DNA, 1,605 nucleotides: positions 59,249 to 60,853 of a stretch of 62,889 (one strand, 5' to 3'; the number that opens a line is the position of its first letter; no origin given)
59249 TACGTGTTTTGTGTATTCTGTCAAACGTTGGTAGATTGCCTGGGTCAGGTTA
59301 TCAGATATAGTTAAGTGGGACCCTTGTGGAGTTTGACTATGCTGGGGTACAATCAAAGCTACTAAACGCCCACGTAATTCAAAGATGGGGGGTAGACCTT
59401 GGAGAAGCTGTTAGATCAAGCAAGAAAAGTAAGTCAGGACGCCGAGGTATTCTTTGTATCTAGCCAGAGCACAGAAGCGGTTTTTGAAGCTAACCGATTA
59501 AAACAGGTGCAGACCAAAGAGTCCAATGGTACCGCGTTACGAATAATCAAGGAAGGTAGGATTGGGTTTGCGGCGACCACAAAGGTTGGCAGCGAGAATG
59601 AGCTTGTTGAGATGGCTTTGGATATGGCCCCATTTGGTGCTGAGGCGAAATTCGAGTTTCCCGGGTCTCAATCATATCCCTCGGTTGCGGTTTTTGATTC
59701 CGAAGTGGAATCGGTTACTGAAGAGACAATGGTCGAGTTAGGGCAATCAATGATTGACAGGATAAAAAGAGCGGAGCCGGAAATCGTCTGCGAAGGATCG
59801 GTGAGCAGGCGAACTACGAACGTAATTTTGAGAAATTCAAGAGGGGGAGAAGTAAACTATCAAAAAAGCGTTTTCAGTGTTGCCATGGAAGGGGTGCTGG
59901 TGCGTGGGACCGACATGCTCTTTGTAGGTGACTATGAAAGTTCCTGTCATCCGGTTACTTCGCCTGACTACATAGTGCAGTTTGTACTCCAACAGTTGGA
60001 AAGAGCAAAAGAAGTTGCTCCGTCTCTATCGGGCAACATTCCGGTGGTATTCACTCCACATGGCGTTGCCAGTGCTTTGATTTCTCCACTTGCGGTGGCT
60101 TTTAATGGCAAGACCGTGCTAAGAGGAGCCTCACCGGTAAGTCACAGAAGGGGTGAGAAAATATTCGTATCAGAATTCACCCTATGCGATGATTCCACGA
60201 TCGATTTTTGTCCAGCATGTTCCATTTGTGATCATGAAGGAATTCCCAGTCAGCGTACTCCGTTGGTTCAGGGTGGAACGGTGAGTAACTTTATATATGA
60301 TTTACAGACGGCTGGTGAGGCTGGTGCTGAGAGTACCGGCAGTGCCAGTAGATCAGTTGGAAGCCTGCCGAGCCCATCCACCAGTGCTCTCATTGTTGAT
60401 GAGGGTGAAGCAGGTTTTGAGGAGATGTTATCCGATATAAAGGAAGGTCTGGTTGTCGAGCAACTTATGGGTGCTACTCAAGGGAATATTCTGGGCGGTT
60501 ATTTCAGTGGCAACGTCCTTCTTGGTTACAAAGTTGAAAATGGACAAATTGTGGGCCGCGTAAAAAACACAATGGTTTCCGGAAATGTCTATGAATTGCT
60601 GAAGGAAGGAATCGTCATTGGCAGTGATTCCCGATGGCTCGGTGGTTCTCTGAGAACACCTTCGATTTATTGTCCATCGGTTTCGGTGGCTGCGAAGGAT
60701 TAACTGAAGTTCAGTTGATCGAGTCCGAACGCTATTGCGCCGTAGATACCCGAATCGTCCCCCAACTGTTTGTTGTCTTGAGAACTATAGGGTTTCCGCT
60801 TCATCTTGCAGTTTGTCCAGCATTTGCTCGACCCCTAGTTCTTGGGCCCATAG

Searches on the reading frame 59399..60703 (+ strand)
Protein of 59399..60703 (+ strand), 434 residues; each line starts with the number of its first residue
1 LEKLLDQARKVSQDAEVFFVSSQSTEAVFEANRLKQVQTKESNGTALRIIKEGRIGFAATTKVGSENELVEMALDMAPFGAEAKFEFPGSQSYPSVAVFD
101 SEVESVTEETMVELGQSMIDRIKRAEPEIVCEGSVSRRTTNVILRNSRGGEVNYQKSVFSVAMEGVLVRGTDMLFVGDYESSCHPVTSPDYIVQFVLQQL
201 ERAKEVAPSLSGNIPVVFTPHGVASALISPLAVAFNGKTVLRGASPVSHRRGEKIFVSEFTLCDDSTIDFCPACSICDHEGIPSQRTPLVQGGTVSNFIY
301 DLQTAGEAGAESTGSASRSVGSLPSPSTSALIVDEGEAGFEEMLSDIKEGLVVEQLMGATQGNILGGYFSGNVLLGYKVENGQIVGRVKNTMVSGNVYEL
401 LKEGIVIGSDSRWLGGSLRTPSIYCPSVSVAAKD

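Call 69: search_protein_families(library=pfam, proteins=[window:59399-60703:+], max_evalue=0.00001)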
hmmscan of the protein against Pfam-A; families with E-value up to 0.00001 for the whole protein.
window:59399-60703:+ (434 aa): 2 families
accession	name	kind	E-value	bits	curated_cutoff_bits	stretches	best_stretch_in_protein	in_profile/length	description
PF19289.4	PmbA_TldD_3rd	-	2e-59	200.9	22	1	211-431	1-219/220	PmbA/TldA metallopeptidase C-terminal domain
PF01523.21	PmbA_TldD_1st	-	7.6e-12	45.7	20.9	1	15-77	1-65/65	PmbA/TldA metallopeptidase domain 1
